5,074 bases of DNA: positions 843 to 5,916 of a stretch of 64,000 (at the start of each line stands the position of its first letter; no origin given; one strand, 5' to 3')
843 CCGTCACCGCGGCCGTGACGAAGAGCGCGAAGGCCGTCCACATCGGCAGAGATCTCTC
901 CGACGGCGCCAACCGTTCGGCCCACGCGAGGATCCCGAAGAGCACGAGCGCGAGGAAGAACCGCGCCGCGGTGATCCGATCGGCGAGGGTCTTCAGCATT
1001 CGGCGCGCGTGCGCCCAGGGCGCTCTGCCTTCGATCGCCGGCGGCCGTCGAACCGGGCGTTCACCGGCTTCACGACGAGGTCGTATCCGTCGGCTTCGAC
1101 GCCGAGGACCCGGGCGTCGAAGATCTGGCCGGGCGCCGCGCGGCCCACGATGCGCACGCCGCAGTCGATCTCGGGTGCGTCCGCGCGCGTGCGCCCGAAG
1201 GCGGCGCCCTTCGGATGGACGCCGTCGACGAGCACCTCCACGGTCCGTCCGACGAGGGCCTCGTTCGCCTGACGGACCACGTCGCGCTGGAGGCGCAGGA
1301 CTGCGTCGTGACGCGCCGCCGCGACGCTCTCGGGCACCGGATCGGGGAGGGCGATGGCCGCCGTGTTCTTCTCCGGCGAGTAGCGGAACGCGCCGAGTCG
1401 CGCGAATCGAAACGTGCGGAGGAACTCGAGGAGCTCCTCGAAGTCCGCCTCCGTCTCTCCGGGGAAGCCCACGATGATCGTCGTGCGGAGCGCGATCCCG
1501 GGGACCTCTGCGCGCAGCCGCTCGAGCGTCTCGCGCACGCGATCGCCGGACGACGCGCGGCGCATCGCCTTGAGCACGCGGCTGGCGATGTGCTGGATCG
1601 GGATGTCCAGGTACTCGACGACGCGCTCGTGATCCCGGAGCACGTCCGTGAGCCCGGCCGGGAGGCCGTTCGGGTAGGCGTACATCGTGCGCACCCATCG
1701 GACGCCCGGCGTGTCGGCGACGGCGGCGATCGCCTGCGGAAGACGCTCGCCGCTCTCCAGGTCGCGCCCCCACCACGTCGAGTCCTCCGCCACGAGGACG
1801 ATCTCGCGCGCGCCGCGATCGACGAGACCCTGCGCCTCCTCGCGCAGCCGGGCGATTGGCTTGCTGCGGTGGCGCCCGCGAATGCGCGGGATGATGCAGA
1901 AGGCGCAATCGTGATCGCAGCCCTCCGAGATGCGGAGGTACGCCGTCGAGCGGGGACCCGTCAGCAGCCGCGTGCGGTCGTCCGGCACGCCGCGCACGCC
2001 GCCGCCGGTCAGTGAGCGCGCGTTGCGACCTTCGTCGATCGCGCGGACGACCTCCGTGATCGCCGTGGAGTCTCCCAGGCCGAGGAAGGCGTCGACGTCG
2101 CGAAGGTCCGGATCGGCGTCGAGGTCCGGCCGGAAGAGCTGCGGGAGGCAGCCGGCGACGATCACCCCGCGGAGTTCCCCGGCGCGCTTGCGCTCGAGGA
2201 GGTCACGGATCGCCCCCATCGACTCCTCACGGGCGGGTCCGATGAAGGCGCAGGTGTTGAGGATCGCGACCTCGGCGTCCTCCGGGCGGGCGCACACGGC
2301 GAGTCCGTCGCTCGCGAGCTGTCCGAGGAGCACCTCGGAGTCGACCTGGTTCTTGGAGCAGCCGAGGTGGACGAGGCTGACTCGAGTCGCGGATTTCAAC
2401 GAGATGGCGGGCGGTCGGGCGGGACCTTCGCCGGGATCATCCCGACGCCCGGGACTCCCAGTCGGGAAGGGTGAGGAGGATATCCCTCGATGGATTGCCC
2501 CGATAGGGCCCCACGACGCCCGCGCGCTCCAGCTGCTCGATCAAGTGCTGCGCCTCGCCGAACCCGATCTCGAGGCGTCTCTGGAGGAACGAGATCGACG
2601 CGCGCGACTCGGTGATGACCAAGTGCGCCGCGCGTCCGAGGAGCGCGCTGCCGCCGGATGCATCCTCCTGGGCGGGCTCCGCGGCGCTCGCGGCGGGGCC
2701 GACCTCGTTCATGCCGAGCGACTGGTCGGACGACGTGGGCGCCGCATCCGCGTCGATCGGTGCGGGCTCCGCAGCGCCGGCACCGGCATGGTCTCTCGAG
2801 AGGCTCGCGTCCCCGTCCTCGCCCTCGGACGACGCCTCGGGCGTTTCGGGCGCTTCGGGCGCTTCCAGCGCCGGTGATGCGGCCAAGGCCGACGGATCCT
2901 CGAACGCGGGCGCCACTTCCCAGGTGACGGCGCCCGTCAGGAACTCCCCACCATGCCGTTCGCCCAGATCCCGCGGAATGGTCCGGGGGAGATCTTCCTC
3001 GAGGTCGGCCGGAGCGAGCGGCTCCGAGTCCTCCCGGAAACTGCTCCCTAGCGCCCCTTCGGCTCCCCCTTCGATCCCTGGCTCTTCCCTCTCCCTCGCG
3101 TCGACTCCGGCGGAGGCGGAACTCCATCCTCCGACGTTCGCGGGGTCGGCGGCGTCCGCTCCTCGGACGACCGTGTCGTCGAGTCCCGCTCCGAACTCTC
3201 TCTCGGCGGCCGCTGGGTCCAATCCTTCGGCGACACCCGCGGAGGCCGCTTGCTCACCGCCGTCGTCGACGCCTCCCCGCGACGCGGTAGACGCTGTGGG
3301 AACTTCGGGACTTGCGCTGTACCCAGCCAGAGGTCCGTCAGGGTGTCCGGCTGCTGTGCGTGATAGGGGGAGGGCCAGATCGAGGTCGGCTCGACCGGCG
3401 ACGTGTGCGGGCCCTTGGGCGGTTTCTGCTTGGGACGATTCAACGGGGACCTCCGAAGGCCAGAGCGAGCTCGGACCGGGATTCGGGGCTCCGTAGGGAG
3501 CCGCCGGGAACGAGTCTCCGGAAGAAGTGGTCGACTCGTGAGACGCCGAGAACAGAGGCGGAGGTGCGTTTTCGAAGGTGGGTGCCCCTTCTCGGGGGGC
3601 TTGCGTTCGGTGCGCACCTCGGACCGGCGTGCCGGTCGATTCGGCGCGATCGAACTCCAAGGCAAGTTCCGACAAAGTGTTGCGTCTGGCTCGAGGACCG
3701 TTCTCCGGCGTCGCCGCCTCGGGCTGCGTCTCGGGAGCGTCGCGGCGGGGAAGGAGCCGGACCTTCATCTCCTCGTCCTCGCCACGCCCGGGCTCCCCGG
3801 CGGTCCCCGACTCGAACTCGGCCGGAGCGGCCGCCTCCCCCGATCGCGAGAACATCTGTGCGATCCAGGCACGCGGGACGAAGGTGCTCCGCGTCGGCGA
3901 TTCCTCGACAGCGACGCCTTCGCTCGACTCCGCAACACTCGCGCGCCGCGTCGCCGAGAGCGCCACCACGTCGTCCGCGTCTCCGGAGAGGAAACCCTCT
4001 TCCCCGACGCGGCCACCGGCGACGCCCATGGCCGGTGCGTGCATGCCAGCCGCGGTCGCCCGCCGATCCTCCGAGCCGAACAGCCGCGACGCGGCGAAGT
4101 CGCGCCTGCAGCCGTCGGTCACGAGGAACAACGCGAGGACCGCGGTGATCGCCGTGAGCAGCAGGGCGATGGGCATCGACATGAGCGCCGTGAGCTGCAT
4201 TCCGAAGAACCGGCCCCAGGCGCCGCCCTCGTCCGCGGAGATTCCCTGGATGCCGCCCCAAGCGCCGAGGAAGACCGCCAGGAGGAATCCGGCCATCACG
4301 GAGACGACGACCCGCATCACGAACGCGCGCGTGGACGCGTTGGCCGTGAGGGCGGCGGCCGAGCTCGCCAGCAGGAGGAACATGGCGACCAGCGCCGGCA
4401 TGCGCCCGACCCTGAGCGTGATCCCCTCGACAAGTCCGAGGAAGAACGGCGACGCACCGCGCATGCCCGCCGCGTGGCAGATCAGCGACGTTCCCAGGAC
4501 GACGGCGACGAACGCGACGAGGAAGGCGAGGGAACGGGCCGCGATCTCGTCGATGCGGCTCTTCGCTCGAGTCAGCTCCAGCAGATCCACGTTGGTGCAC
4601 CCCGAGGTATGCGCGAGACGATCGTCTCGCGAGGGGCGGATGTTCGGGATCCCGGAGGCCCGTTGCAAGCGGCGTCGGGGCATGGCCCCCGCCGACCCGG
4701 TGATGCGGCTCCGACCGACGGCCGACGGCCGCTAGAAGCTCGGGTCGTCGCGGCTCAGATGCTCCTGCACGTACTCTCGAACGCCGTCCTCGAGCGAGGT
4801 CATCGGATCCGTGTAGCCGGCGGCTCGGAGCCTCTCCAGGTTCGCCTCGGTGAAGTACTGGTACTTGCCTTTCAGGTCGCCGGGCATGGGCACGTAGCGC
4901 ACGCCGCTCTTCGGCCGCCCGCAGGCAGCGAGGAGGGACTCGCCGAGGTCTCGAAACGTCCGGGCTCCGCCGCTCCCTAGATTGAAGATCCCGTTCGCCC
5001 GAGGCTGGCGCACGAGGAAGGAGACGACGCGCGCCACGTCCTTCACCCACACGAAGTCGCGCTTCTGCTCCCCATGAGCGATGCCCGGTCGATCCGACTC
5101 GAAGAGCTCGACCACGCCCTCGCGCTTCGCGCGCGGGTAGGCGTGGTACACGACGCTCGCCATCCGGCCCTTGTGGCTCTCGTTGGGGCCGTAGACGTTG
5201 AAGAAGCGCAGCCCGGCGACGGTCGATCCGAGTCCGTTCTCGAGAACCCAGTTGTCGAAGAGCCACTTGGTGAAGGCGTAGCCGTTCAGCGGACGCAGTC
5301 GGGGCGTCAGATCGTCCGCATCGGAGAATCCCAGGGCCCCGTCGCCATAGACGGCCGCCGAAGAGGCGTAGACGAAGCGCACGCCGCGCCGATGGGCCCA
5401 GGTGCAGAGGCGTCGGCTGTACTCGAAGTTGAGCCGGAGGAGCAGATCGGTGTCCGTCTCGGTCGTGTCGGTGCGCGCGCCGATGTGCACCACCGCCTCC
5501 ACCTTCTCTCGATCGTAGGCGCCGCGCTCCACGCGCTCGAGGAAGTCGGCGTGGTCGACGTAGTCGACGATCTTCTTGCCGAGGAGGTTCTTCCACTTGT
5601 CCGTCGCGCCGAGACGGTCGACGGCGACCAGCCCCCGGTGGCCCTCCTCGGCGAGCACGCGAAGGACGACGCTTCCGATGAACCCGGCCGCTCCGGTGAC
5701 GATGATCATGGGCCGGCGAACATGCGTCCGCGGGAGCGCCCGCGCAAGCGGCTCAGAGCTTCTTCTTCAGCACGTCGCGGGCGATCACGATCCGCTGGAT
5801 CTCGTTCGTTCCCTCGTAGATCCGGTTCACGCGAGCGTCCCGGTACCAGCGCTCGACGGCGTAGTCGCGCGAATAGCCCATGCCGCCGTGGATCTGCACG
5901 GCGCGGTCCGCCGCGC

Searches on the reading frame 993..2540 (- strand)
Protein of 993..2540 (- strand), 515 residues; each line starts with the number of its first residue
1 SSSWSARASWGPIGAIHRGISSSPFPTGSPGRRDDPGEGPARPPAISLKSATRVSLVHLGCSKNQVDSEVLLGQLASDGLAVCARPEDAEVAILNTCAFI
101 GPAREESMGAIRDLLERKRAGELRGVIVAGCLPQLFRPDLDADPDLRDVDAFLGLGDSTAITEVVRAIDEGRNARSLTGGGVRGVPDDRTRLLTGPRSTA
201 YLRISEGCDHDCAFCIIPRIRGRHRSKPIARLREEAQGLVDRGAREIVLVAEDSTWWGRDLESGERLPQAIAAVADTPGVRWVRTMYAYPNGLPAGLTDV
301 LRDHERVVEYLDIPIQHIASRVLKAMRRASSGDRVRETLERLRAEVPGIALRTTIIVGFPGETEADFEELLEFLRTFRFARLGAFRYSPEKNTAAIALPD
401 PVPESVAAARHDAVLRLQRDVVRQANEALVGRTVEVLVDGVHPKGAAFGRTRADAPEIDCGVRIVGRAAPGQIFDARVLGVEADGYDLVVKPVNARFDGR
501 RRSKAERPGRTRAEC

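Call 55: search_protein_families(library=pfam, proteins=[window:993-2540:-], max_evalue=0.00001)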
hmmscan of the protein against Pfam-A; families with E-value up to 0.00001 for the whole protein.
window:993-2540:- (515 aa): 3 families
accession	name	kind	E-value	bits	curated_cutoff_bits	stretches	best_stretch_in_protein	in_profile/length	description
PF04055.27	Radical_SAM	-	1e-21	78.2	29.5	1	204-374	3-166/166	Radical SAM superfamily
PF00919.26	UPF0004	-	9.1e-20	71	27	1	53-144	1-90/98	Uncharacterized protein family UPF0004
PF18693.7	TRAM_2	-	4.1e-12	46.5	27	1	430-492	1-62/63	TRAM domain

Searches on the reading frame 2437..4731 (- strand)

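Call 55: search_protein_families(library=pfam, proteins=[window:2437-4731:-], max_evalue=0.00001)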
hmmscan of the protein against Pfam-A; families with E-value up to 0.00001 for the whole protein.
window:2437-4731:- (764 aa): 1 family
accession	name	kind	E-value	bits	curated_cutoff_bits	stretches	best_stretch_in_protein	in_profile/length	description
PF09397.16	FtsK_gamma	-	1.9e-18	66.4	30.6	1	696-753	5-62/63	Ftsk gamma domain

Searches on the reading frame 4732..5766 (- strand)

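Call 55: search_protein_families(library=pfam, proteins=[window:4732-5766:-], max_evalue=0.00001)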
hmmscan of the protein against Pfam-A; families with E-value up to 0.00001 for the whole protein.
window:4732-5766:- (344 aa): 5 families
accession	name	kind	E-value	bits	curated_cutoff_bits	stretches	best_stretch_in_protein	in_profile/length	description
PF01370.27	Epimerase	-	2.1e-42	145.7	20.9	1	21-264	1-240/240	NAD dependent epimerase/dehydratase family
PF04321.23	RmlD_sub_bind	-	6.7e-15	55.3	27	1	21-289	3-238/287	RmlD substrate binding domain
PF16363.11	GDP_Man_Dehyd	-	1.3e-13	51.6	27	1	22-283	1-267/332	GDP-mannose 4,6 dehydratase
PF07993.18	NAD_binding_4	-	2.5e-09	37.1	20.1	1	87-204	87-218/258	Male sterility protein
PF01073.25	3Beta_HSD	-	1.7e-07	31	22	1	22-198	1-188/280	3-beta hydroxysteroid dehydrogenase/isomerase family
